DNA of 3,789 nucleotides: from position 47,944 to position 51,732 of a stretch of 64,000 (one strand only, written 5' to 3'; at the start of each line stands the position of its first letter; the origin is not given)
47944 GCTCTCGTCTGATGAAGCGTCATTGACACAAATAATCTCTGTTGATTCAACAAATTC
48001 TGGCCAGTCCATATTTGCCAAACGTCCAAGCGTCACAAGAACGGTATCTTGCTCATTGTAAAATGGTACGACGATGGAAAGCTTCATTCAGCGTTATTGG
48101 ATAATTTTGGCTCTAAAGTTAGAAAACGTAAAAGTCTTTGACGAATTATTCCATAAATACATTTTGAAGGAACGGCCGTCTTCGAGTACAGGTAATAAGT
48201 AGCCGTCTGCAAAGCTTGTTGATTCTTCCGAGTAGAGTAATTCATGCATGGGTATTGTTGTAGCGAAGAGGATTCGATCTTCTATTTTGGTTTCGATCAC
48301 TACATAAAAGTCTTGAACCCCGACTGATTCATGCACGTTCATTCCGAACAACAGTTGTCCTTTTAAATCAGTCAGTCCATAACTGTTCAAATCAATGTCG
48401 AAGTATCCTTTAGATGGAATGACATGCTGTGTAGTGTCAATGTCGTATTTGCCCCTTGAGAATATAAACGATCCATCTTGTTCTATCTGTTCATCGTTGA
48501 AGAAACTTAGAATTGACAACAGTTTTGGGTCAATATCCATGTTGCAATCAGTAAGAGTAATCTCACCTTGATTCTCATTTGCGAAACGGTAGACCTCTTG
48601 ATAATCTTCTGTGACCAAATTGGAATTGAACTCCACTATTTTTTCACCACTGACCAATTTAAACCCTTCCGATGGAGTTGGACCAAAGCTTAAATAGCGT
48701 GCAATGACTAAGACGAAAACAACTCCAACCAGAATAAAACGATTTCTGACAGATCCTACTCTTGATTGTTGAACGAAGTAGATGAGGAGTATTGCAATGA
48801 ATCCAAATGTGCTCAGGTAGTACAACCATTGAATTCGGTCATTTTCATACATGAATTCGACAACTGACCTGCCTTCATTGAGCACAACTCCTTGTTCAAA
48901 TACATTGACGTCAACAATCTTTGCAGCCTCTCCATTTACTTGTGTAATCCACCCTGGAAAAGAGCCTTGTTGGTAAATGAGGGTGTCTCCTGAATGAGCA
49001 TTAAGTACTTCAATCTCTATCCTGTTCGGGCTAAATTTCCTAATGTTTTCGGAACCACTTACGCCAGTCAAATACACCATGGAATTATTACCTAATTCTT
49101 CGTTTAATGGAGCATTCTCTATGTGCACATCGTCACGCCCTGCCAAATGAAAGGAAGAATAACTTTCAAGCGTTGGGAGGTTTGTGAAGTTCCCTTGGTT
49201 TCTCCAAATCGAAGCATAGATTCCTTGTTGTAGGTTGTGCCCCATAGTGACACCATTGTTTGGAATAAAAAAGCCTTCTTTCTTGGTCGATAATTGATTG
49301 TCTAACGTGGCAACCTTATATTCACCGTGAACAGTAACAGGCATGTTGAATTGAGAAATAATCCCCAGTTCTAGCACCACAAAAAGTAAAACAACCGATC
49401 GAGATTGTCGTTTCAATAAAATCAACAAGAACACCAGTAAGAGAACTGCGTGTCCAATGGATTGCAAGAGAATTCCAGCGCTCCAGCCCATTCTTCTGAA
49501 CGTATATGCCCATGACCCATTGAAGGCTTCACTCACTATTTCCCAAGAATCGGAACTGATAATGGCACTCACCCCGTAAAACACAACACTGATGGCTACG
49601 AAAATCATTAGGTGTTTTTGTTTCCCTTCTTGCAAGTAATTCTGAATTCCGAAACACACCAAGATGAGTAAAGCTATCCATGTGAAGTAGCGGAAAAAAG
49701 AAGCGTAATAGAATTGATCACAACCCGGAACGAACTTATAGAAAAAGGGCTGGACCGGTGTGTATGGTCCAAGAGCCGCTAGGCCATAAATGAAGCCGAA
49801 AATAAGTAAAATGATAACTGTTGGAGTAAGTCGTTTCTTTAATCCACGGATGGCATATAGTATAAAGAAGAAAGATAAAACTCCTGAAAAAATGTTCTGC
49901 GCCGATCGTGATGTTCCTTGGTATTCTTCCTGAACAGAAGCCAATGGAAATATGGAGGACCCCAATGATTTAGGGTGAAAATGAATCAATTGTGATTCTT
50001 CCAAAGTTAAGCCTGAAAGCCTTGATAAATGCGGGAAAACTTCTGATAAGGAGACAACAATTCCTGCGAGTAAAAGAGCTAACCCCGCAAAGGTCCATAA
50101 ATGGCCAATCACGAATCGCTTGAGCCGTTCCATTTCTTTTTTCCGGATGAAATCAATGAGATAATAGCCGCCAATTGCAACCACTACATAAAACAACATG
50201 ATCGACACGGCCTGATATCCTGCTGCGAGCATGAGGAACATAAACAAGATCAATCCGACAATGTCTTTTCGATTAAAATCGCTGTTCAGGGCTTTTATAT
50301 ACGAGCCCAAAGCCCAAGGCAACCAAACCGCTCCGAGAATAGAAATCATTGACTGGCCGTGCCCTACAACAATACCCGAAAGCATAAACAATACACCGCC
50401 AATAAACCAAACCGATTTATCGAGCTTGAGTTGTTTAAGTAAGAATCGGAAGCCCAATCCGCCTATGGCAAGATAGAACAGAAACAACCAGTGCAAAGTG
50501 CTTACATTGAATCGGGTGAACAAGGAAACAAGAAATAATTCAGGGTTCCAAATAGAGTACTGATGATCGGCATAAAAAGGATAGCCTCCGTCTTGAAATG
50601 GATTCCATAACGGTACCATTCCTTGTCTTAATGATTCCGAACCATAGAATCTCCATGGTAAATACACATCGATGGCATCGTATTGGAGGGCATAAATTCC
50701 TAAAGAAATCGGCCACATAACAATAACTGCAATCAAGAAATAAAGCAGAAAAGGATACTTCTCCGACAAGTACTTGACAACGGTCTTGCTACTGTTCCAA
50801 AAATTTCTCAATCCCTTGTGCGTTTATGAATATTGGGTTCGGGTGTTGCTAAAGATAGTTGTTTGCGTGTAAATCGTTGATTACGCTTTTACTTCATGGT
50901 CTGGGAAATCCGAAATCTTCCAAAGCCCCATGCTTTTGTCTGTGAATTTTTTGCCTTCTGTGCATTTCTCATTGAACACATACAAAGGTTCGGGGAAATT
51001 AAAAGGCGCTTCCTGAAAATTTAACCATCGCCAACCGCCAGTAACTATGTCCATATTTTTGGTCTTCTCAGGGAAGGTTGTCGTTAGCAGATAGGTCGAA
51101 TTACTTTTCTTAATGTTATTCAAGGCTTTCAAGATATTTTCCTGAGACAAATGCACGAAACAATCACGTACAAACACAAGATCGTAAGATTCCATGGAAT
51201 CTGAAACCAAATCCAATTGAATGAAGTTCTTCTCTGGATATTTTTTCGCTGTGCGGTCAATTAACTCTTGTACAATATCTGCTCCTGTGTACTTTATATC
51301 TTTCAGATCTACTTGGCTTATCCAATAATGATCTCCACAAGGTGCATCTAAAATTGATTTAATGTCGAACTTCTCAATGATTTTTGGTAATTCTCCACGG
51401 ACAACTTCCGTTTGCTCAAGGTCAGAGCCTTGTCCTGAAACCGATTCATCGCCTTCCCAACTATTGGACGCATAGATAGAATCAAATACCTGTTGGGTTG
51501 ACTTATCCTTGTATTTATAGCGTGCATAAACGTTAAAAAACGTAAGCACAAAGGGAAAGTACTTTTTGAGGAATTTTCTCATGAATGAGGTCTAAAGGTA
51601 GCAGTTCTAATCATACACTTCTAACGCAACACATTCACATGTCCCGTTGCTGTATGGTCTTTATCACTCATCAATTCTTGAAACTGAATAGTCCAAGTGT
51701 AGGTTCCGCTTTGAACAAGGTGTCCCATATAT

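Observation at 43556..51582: Envelope-side glycosylation module (methyltransferase, YfhO, GT2, GT-C) wedged between a giant T9SS cargo gene and a PorZ-like gene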

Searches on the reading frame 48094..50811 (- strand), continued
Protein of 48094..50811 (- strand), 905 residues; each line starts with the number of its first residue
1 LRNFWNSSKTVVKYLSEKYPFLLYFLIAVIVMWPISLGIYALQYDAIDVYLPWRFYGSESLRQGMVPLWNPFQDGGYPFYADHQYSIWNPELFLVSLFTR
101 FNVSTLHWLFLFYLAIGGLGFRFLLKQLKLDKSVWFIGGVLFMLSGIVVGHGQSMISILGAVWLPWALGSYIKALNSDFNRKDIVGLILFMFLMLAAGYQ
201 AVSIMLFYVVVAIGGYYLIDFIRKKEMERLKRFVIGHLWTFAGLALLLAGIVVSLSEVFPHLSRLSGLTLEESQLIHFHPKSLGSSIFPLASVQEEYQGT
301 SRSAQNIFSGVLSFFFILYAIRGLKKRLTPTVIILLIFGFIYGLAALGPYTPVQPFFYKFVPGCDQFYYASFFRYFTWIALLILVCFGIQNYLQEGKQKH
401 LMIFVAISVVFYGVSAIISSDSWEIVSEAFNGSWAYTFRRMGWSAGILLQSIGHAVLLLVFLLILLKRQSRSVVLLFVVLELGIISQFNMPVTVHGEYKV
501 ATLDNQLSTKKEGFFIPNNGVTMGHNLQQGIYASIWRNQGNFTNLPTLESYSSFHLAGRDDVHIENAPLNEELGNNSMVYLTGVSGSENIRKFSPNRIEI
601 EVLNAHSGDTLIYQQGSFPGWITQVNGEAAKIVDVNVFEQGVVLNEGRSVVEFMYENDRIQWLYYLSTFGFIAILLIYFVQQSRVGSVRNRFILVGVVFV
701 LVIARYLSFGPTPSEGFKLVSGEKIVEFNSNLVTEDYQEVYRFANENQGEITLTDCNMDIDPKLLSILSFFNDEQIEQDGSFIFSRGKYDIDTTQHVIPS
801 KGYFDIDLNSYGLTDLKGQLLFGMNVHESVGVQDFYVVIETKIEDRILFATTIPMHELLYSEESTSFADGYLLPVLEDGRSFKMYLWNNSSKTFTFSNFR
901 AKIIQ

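Call 45: predict_structure(alignment_id=A1)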
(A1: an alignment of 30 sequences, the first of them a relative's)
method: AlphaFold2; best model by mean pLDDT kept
length: 874 residues; sequences in the alignment: 30
mean_pLDDT: 86.5   pTM: 0.86
mean pLDDT of the five models: 86.5, 83.2, 82.6, 82.4, 81.8
residues with pLDDT >= 90: 457; 70-90: 347; 50-70: 48; < 50: 22
segments of 3 or more residues with pLDDT < 50: 1-10, 461-463, 499-507
pLDDT, mean of each block of 10 residues (from residue 1): 37 71 90 92 84 82 92 86 92 96 93 83 77 95 95 96 85 92 96 96 97 94 86 67 81 90 82 85 95 90 96 91 90 75 90 96 92 96 96 88 69 92 94 90 91 75 61 84 88 72 47 77 75 86 93 85 93 90 92 96 92 94 95 94 93 86 92 92 87 89 91 87 87 91 85 78 90 90 85 80 83 77 84 87 78 91 91 85
secondary structure, 60 per line:
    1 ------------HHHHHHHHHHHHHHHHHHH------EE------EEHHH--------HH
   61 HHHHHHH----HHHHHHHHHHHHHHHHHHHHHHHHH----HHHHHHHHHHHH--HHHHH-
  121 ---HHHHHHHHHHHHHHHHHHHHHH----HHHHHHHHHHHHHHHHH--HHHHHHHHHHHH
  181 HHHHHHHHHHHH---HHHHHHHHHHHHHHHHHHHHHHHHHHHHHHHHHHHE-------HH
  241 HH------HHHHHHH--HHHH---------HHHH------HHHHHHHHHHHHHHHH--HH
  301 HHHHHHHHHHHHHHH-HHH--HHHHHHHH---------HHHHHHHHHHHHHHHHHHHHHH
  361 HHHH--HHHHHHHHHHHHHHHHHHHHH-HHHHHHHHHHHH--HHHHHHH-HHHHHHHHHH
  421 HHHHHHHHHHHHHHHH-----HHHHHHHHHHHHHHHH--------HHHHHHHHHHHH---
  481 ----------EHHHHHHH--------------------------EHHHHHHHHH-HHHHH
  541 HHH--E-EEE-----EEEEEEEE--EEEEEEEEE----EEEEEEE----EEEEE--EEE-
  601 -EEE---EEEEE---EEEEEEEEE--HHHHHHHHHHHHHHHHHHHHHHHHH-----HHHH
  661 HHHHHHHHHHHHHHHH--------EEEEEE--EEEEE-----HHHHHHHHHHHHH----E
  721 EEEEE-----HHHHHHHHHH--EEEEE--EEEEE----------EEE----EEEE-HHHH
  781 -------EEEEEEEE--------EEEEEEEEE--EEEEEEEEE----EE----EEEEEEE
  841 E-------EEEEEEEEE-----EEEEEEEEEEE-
elements in order (helices of 4 or more, strands of 3 or more residues): H13-31 H59-67 H72-96 H101-112 H115-119 H124-145 H150-166 H169-192 H196-230 H239-242 H249-255 H258-261 H271-274 H281-296 H299-315 H322-329 H339-364 H367-387 H389-400 H403-409 H411-436 H442-457 H466-477 H492-498 H526-534 H536-543 E548-550 E556-563 E566-574 E579-585 E590-594 E597-599 E602-604 E608-612 E616-624 H627-651 H657-676 E685-690 E693-697 H703-715 E720-725 H731-740 E743-747 E750-754 E765-767 E772-775 H777-780 E788-795 E804-812 E815-823 E834-841 E849-857 E863-873

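Call 49: fold_search(model_id=the predicted structure, library=pdb)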
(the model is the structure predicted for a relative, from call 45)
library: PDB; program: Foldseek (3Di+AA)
matches with E <= 10: 678; with E <= 0.001: 3
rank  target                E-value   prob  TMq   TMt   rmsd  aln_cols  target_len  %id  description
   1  6w98_A                6.1e-05  1.00  0.32  0.22  22.2      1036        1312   10  Single-Particle Cryo-EM Structure of Arabinofuranosyltransferase AftD from Mycobacteria (released 2020-05-13)
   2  6wbx                  1.7e-04  1.00  0.30  0.21  24.1      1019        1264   12  Single-Particle Cryo-EM Structure of Arabinofuranosyltransferase AftD from Mycobacteria, Mutant R1389S Class 1 (released 2020-05-13)
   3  6wby                  4.0e-04  1.00  0.30  0.22  24.3      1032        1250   11  Single-Particle Cryo-EM Structure of Arabinofuranosyltransferase AftD from Mycobacteria, Mutant R1389S Class 2 (released 2020-05-13)
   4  4w8j                  1.7e-03  0.93  0.08  0.07  20.5       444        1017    8  Structure of the full-length insecticidal protein Cry1Ac reveals intriguing details of toxin packaging into in vivo form (released 2014-09-17)
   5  7bvc_B                1.9e-03  1.00  0.30  0.26  19.8       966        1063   10  Cryo-EM structure of Mycobacterium smegmatis arabinosyltransferase EmbA-EmbB-AcpM2 in complex with ethambutol (released 2020-04-29)
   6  7bvh_A                2.3e-03  1.00  0.30  0.26  19.2       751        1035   11  Crystal structure of arabinosyltransferase EmbC2-AcpM2 complex from Mycobacterium smegmatis complexed with di-arabinos (released 2020-04-29)
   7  7bve_A                3.2e-03  1.00  0.27  0.24  19.5       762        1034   12  Cryo-EM structure of Mycobacterium smegmatis arabinosyltransferase EmbC2-AcpM2 in complex with ethambutol (released 2020-04-29)
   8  6x0o                  4.4e-03  0.99  0.28  0.24  19.5       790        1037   11  Single-Particle Cryo-EM Structure of Arabinosyltransferase EmbB from Mycobacterium smegmatis (released 2020-06-10)
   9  7bvc_A                4.6e-03  0.98  0.24  0.20  21.8       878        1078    9  Cryo-EM structure of Mycobacterium smegmatis arabinosyltransferase EmbA-EmbB-AcpM2 in complex with ethambutol (released 2020-04-29)
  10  7bwr_A                5.0e-03  0.99  0.29  0.25  19.9       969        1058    9  Mycobacterium smegmatis arabinosyltransferase complex EmbB2-AcpM2 in substrate DPA bound asymmetric "active state" (released 2020-05-27)
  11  5gmy_A                5.6e-03  1.00  0.25  0.26  14.2       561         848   13  Crystal structure of the Archaeoglobus fulgidus oligosaccharyltransferase (O29867_ARCFU) tethered with an acceptor pep (released 2017-02-01)
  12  5ezm                  5.8e-03  1.00  0.33  0.49   7.7       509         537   11  Crystal Structure of ArnT from Cupriavidus metallidurans in the apo state (released 2016-02-17)
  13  7bvf_A                6.9e-03  0.80  0.18  0.16  20.1       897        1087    9  Cryo-EM structure of Mycobacterium tuberculosis arabinosyltransferase EmbA-EmbB-AcpM2 in complex with ethambutol (released 2020-04-29)
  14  5f15                  7.5e-03  1.00  0.28  0.42   9.9       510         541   10  Crystal Structure of ArnT from Cupriavidus metallidurans bound to Undecaprenyl phosphate (released 2016-02-17)
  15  9h6g_B                7.5e-03  0.85  0.07  0.07  23.5       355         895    8  Inactive Bacteroides ovatus GH98 endoxylanase E361A in complex with arabino-xylooligosaccharide (released 2025-11-05)
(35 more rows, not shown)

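Call 58: find_related_loci(query=A1, collection=metagenome_contigs, flank=5000)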
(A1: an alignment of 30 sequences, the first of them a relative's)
Query A1 (874 aa) in metagenome_contigs; peptide patterns used: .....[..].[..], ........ (x = any residue, [..] = any of these).
130 stretches matched a pattern; 74 encode a relative of the query (tblastn E <= 1e-3); 73 distinct loci.
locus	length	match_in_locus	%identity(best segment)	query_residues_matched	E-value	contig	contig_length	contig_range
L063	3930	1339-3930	62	2-863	0e+0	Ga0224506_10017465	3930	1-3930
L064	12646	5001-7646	41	2-873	0e+0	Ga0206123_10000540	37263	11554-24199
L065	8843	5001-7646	40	2-873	0e+0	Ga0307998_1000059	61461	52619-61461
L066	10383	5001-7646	41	2-873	0e+0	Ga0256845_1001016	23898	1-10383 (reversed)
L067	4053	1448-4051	42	2-859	0e+0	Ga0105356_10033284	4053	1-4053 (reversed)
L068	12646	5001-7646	40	2-873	0e+0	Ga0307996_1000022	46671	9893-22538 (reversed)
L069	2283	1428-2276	71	2-284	1e-134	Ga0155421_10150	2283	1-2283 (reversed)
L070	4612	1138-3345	27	2-719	1e-72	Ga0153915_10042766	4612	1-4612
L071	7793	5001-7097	26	2-653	1e-66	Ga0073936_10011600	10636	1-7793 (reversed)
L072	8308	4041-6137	26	2-653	1e-66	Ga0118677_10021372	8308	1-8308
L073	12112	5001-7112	25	2-660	7e-66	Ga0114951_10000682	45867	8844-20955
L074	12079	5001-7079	26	1-645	8e-66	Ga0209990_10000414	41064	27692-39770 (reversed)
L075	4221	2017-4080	28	2-629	1e-65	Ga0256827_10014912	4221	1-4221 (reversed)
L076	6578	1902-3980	25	2-648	6e-59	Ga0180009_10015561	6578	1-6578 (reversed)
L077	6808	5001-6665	27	2-551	5e-50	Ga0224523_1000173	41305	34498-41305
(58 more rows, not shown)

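Call 59: search_protein_families(library=pfam, alignment_id=A1, max_evalue=0.01)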
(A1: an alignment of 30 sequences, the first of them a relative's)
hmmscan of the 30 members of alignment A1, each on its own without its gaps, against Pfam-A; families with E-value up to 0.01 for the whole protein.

A. member 1, P0002 (874 aa): 0 families

B. families by the number of members that match (of 30 scanned): 3 families
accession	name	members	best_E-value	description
PF09586.16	YfhO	20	1.9e-08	Bacterial membrane protein YfhO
PF21874.1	CofJ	1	0.0018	CofJ protein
PF04241.20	DUF423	1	0.0048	Protein of unknown function (DUF423)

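Call 64: search_protein_families(library=pfam, proteins=[L077:280-1584:+, L077:1835-4180:+, L077:4920-6806:+], max_evalue=0.001)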
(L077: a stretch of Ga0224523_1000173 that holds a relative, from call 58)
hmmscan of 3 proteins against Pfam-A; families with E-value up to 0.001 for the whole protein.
L077:280-1584:+ (434 aa): 0 families

L077:1835-4180:+ (781 aa): 4 families
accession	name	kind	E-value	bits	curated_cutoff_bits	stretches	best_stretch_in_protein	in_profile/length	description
PF21544.3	PorZ_N_b_propeller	-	4.8e-41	141.1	27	1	50-206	1-154/154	TSS9, PorZ, N-terminal beta-propeller domain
PF07494.17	Reg_prop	-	3.7e-11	42.3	20.4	1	553-574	2-23/24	Two component regulator propeller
PF18962.6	Por_Secre_tail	-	6.1e-06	26.9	27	1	699-772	1-70/75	Secretion system C-terminal sorting domain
PF13860.13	FlgD_ig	-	0.00045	20.6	27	0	718-762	22-71/79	FlgD Ig-like domain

L077:4920-6806:+ (629 aa): 0 families

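Call 97: search_protein_representatives(alignment_id=A1)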
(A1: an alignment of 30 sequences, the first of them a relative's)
Query: 30 sequences, 909 profile positions. Proteins with E-value up to 0.001 (for the whole library): 26193; up to 1e-10: 6721; up to 1e-30: 844. The best 150 are listed.
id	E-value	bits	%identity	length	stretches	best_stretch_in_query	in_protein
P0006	0.0e+00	1295.2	-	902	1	3-906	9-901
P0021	0.0e+00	1268.7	-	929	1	3-907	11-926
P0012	0.0e+00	1262.5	-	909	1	4-907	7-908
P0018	0.0e+00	1242.0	-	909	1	8-906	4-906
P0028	0.0e+00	1142.1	-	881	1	14-907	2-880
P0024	0.0e+00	1140.8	-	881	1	19-907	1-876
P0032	0.0e+00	1098.0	-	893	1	6-907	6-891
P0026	0.0e+00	1015.0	-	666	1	24-685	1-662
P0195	4.6e-196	670.0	-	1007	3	16-584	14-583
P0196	3.6e-195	667.0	-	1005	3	6-594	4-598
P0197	1.3e-183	628.8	-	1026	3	7-584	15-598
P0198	2.1e-163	561.9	-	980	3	44-583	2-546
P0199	1.5e-154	532.6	-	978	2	19-736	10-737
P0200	6.4e-137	474.3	-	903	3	121-583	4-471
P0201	8.7e-136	470.5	-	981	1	19-716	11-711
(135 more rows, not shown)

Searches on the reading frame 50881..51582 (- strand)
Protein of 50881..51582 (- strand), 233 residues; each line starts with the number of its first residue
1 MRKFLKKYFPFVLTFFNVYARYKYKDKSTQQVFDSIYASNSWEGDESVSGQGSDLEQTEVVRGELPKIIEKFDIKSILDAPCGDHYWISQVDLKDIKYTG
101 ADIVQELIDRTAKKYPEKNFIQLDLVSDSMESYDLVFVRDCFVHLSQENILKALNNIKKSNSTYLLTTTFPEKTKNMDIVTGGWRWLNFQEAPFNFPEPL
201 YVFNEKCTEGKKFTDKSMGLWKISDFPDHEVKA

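Call 3: search_protein_families(library=pfam, proteins=[window:50881-51582:-], max_evalue=0.01)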
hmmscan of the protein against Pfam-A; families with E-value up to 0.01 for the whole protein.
window:50881-51582:- (233 aa): 4 families
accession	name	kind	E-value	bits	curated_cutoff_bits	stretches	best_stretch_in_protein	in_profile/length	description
PF13649.12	Methyltransf_25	-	1.9e-06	28.9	27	1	77-159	1-91/97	Methyltransferase domain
PF08242.18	Methyltransf_12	-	1.5e-05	26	30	1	78-159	1-90/98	Methyltransferase domain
PF13489.12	Methyltransf_23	-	2.8e-05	24.4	27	1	72-190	21-138/164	Methyltransferase domain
PF08241.18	Methyltransf_11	-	0.00019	22.5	21.2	1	78-158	1-84/95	Methyltransferase domain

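Call 4: search_protein_families(library=ncbifam, proteins=[window:50881-51582:-], max_evalue=0.01)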
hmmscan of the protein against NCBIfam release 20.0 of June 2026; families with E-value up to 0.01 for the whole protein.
window:50881-51582:- (233 aa): 2 families
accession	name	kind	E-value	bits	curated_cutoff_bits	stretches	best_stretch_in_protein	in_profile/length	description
TIGR02021.1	BchM-ChlM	equivalog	5.8e-08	32.4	158.9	1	44-171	22-157/218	magnesium protoporphyrin IX methyltransferase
TIGR03587.1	Pse_Me-ase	hypoth_equivalog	0.00091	19.4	112.05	1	93-170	65-143/204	pseudaminic acid biosynthesis-associated methylase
